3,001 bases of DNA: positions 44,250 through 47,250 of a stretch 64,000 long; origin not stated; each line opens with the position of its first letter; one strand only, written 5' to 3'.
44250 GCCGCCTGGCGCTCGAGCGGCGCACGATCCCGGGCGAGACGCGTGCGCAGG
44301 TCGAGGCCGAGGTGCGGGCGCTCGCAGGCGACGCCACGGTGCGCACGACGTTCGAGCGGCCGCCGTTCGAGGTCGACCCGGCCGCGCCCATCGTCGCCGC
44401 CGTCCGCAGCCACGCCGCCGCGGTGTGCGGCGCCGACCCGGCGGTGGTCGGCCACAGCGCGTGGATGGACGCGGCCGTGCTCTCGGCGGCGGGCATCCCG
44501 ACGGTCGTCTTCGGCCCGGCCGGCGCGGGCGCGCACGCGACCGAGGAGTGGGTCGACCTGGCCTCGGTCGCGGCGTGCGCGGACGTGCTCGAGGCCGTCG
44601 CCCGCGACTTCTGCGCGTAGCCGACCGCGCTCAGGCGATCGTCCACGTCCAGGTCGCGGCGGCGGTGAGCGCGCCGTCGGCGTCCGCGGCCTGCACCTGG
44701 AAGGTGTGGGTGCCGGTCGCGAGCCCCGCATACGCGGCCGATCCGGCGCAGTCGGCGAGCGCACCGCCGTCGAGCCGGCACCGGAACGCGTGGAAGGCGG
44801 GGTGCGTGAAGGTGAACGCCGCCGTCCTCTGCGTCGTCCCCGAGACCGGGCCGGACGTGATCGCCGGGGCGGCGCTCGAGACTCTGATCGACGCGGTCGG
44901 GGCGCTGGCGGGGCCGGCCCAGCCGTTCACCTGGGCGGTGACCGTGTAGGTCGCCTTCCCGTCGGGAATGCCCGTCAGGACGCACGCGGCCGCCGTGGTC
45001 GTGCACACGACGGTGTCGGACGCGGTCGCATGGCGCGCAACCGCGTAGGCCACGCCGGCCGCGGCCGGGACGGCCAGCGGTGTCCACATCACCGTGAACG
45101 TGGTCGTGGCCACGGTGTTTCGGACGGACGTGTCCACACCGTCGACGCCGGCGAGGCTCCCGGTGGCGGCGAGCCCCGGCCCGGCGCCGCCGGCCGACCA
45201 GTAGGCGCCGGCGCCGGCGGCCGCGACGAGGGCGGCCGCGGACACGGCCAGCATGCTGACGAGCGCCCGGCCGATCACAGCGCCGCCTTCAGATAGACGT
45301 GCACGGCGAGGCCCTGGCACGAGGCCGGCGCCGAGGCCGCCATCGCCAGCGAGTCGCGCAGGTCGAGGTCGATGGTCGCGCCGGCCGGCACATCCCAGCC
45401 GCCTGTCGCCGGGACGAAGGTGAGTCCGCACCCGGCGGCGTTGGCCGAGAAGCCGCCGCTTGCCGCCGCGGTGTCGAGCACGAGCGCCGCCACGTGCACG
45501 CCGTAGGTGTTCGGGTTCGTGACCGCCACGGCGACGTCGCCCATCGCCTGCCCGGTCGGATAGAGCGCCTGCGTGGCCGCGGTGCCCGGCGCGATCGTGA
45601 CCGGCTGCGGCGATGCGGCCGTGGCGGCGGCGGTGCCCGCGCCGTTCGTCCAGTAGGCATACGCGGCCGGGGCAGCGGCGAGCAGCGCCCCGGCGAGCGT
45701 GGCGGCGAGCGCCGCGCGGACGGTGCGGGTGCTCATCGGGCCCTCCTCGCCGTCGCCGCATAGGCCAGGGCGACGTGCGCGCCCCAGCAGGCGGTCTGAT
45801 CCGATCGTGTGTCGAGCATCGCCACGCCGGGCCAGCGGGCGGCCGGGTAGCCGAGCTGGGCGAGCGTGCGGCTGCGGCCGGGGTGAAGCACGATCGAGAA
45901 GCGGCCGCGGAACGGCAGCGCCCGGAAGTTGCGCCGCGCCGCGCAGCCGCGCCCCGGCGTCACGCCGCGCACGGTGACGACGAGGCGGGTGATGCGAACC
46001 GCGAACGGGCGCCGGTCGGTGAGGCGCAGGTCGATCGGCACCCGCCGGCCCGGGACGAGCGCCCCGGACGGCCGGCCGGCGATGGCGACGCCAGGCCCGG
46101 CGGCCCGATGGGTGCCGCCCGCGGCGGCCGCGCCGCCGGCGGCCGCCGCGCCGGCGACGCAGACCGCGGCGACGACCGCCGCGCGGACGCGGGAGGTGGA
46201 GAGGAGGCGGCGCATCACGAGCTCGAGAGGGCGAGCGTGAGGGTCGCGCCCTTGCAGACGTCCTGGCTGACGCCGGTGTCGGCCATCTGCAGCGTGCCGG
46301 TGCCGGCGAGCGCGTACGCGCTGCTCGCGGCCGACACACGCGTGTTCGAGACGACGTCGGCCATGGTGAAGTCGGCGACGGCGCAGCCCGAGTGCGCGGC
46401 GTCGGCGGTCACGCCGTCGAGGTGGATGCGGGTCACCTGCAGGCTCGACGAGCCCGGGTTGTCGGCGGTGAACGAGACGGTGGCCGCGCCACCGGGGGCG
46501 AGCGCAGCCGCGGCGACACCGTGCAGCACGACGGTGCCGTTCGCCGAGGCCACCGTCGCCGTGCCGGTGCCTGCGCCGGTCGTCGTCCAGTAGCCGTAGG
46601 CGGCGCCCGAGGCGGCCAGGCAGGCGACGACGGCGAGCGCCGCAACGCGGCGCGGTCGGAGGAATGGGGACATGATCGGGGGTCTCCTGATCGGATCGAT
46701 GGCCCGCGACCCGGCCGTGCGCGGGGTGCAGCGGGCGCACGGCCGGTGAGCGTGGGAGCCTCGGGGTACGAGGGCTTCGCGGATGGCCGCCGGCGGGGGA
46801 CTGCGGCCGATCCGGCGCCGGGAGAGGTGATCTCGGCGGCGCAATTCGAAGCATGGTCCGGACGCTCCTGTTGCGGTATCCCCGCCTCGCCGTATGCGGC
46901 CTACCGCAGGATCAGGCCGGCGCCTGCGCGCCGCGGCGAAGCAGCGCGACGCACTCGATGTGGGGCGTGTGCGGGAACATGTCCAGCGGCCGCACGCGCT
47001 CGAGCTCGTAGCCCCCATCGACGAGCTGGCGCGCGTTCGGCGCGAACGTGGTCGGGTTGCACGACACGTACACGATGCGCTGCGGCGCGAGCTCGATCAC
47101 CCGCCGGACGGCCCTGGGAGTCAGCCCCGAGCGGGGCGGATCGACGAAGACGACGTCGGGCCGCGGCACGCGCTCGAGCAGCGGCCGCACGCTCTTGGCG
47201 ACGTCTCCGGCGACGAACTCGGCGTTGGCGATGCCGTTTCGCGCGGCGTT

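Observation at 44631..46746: Four-gene, translationally coupled operon of paralogous small secreted proteins sharing an A-Y-x-Y-W-T/S motif just after the signal-peptide h-region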

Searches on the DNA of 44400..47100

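Call 71: search_rna_families(source=window, start=44400, end=47100, threshold=evalue, max_evalue=1)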
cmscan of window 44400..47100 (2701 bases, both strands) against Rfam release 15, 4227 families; matches with E-value up to 1: 0.
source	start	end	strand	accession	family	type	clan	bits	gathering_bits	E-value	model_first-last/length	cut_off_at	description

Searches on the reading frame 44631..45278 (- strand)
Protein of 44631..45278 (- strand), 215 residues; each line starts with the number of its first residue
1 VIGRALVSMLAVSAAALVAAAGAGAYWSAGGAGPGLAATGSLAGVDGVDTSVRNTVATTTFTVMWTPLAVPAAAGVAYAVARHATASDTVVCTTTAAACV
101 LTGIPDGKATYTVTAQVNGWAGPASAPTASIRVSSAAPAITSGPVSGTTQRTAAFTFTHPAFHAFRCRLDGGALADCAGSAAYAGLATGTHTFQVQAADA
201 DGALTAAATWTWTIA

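Call 3: search_protein_families(library=ncbifam, proteins=[window:44631-45278:-], max_evalue=1)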
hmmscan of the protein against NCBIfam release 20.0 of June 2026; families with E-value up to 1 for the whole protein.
window:44631-45278:- (215 aa): 0 families

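Call 4: search_protein_families(library=pfam, proteins=[window:44631-45278:-], max_evalue=1)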
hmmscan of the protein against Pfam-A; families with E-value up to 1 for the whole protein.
window:44631-45278:- (215 aa): 0 families

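Call 64: find_homologous_proteins(query=window:44631-45278:-, max_evalue=0.001)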
Query window:44631-45278:- (215 aa): 9 proteins with E <= 0.001 among 8000 candidates.
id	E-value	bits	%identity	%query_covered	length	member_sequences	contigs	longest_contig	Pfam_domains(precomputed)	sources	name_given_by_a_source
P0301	5.9e-119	413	96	100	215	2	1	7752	-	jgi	jgi:hypothetical protein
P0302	1.1e-93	331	79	100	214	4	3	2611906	-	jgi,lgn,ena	jgi:hypothetical protein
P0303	2.8e-89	316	76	100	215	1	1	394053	-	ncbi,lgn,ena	-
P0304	2.6e-88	313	76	100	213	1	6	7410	-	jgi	jgi:hypothetical protein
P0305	3.6e-87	309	74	88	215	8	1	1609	-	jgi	jgi:hypothetical protein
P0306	1.3e-79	285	71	88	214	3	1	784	-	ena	-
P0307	1.0e-56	210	53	80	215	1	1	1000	-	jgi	jgi:hypothetical protein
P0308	7.1e-51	191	54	99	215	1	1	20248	-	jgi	jgi:hypothetical protein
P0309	8.7e-24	102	47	53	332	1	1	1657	-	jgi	jgi:hypothetical protein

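Call 68: search_protein_families(library=pfam, proteins=[P0309], max_evalue=0.01)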
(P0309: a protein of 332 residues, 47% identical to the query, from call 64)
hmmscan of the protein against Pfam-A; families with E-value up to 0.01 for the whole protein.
P0309 (332 aa): 0 families

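Call 75: predict_structure(alignment_id=A8)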
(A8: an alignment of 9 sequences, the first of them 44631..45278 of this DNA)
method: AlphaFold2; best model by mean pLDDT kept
length: 215 residues; sequences in the alignment: 9
mean_pLDDT: 67.4   pTM: 0.47
mean pLDDT of the five models: 67.4, 67.1, 66.3, 62.0, 61.6
residues with pLDDT >= 90: 48; 70-90: 66; 50-70: 42; < 50: 59
segments of 3 or more residues with pLDDT < 50: 1-47, 53-57, 124-128
pLDDT, mean of each block of 10 residues (from residue 1): 41 36 29 29 40 51 71 74 77 82 68 70 50 69 88 91 88 89 93 86 78 93
secondary structure, 60 per line:
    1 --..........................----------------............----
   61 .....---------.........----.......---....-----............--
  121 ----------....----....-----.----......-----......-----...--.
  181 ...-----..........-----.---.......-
elements in order: H3-28 E45-56 E61-65 E75-83 E88-94 E98-101 E107-118 E131-134 E139-142 E153-158 E164-169 E175-177 E180-183 E189-198 E208-214

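Call 77: fold_search(model_id=the predicted structure, library=pdb)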
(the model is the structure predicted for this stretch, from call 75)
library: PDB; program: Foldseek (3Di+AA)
matches with E <= 10: 1473; with E <= 0.001: 70
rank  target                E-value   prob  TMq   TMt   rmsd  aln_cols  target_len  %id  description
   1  4lxo_A                8.7e-06  1.00  0.30  0.35  12.7       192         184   16  Crystal structure of 9,10Fn3-elegantin chimera (released 2014-08-06)
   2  10gh_A                1.3e-05  1.00  0.32  0.08  13.6       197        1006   16  Cryo-EM structure of Receptor Tyrosine Kinase ROS1 in complex with Fab-RX5 (released 2026-02-25)
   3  9oz6_B                2.8e-05  1.00  0.32  0.08  13.1       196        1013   12  Cryo-EM structure of 1:1 chicken ROS1 and chicken NEL complex. (released 2026-02-25)
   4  9oyz_B                2.9e-05  1.00  0.34  0.08  13.7       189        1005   15  Cryo-EM structure of chicken ROS1 in apo-state. Cryo-EM refinement is focused on the "head" region of chicken ROS1. (released 2026-02-25)
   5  6mfa                  3.1e-05  1.00  0.37  0.25   8.7       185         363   15  Fragment of human fibronectin containing the 4th-7th type III domains (released 2019-09-18)
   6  9pwq_A                3.4e-05  1.00  0.32  0.05  13.4       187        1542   14  Cryo-EM structure of receptor tyrosine kinase ROS1 extracellular domain in complex with NELL2 (released 2026-02-25)
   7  3lpw_B                3.4e-05  1.00  0.30  0.32   9.3       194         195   17  Crystal structure of the FnIII-tandem A77-A78 from the A-band of titin (released 2010-09-08)
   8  10ft_A                3.6e-05  1.00  0.33  0.14  13.6       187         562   16  Cryo-EM structure of receptor tyrosine kinase ROS1 in complex with NELL2 (released 2026-02-25)
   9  9p6s_C                3.8e-05  1.00  0.32  0.36  13.3       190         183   16  Cryo-EM structure of human integrin alpha5beta1 in complex with fibronectin (FN 7-10) (released 2026-03-25)
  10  5z06_B                6.8e-05  1.00  0.25  0.11  10.9       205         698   13  Crystal structure of beta-1,2-glucanase from Parabacteroides distasonis (released 2018-05-30)
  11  6xay_C                8.4e-05  1.00  0.39  0.33   7.7       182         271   16  Structure of a fragment of human fibronectin containing the 10th, 11th and 12th type III domains (released 2021-06-09)
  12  7zxk_B                8.9e-05  1.00  0.37  0.42   6.3       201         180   13  Human IL-27 in complex with neutralizing SRF388 FAb fragment (released 2022-11-02)
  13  1mfn_MODEL_1_A        9.4e-05  1.00  0.30  0.34  13.0       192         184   14  SOLUTION NMR STRUCTURE OF LINKED CELL ATTACHMENT MODULES OF MOUSE FIBRONECTIN CONTAINING THE RGD AND SYNERGY R (released 1998-04-29)
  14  5x83_D                9.4e-05  1.00  0.28  0.30  13.4       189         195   15  Structure of DCC FN456 domains (released 2017-09-06)
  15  2gee                  9.9e-05  1.00  0.36  0.41   8.4       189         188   13  Crystal Structure of Human Type III Fibronectin Extradomain B and Domain 8 (released 2006-10-17)
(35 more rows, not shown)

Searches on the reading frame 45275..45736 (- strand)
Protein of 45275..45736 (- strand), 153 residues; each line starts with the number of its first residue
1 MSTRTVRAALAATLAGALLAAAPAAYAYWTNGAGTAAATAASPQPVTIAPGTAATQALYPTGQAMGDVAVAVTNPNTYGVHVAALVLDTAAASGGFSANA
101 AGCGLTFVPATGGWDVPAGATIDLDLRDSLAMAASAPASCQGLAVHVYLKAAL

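Call 3: search_protein_families(library=ncbifam, proteins=[window:45275-45736:-], max_evalue=1)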
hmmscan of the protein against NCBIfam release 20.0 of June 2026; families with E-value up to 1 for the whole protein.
window:45275-45736:- (153 aa): 0 families

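Call 4: search_protein_families(library=pfam, proteins=[window:45275-45736:-], max_evalue=1)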
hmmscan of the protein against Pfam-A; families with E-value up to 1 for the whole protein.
window:45275-45736:- (153 aa): 0 families

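Call 18: find_homologous_proteins(query=window:45275-45736:-, max_evalue=0.001)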
Query window:45275-45736:- (153 aa): 32 proteins with E <= 0.001 among 8000 candidates.
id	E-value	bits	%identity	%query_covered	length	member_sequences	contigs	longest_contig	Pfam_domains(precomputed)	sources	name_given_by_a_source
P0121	8.5e-85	300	100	100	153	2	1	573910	-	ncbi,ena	-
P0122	1.2e-71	257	91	83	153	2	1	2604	-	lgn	-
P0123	6.5e-69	248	85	99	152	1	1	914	-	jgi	jgi:hypothetical protein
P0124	3.5e-66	239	82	99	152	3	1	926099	-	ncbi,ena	-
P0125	6.0e-65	235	86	82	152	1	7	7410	-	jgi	jgi:hypothetical protein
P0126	6.6e-59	216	76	83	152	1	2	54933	-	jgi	jgi:hypothetical protein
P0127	2.8e-57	211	75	81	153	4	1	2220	-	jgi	jgi:hypothetical protein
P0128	6.3e-51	190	73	72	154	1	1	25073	-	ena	-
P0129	3.7e-50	188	73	72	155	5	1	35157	-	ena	-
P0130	4.7e-50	187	70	72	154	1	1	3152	-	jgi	jgi:hypothetical protein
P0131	1.3e-49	186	69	81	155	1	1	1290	-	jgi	jgi:hypothetical protein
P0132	9.9e-49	183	65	99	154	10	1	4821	-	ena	-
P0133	1.6e-48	182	75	71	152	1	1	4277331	-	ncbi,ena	-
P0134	3.6e-47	178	68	72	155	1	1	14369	-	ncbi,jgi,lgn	ncbi:MAG TPA: hypothetical protein VGI72_07965 [Gaiellales bacterium]|jgi:hypothetical protein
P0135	1.5e-46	176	70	73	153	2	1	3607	-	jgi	jgi:hypothetical protein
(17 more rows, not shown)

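Call 80: find_encoding_contigs(protein=P0121, flank=10000, max_places=2)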
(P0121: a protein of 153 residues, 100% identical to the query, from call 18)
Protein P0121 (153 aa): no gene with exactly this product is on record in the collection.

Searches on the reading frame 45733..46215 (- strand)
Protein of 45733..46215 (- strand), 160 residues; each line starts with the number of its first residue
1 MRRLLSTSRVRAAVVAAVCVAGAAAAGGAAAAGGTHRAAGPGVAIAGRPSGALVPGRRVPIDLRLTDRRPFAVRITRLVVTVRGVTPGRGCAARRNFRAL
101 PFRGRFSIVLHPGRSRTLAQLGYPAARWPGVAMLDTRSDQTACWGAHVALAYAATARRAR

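Call 3: search_protein_families(library=ncbifam, proteins=[window:45733-46215:-], max_evalue=1)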
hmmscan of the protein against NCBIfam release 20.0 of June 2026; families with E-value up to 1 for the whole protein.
window:45733-46215:- (160 aa): 1 family
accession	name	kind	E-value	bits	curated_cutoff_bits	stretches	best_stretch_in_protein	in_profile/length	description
NF001661.0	PRK00431.1-2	equivalog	0.056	13.3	291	1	13-80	14-80/179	O-acetyl-ADP-ribose deacetylase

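Call 4: search_protein_families(library=pfam, proteins=[window:45733-46215:-], max_evalue=1)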
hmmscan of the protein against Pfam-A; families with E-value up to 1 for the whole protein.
window:45733-46215:- (160 aa): 0 families

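Call 82: search_solved_structures(query=A5, max_evalue=10, show_alignments=0)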
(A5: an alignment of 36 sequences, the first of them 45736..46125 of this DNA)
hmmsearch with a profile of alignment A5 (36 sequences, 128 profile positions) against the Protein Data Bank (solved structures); distinct sequences matched with E-value up to 10: 5.
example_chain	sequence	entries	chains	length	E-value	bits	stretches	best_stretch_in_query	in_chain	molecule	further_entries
8bbz_AAA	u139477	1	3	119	0.36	13.7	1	62-112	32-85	SilF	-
8bhu_AAA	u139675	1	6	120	0.37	13.7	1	62-112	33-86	SilF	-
8bxj_A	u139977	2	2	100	0.61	13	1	63-112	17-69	Copper ABC transporter substrate-binding protein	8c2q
5lxv_A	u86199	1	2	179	0.64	12.9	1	5-36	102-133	Scaffoldin C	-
5t1j_A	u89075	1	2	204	1.3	11.9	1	50-92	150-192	T-box transcription factor TBX21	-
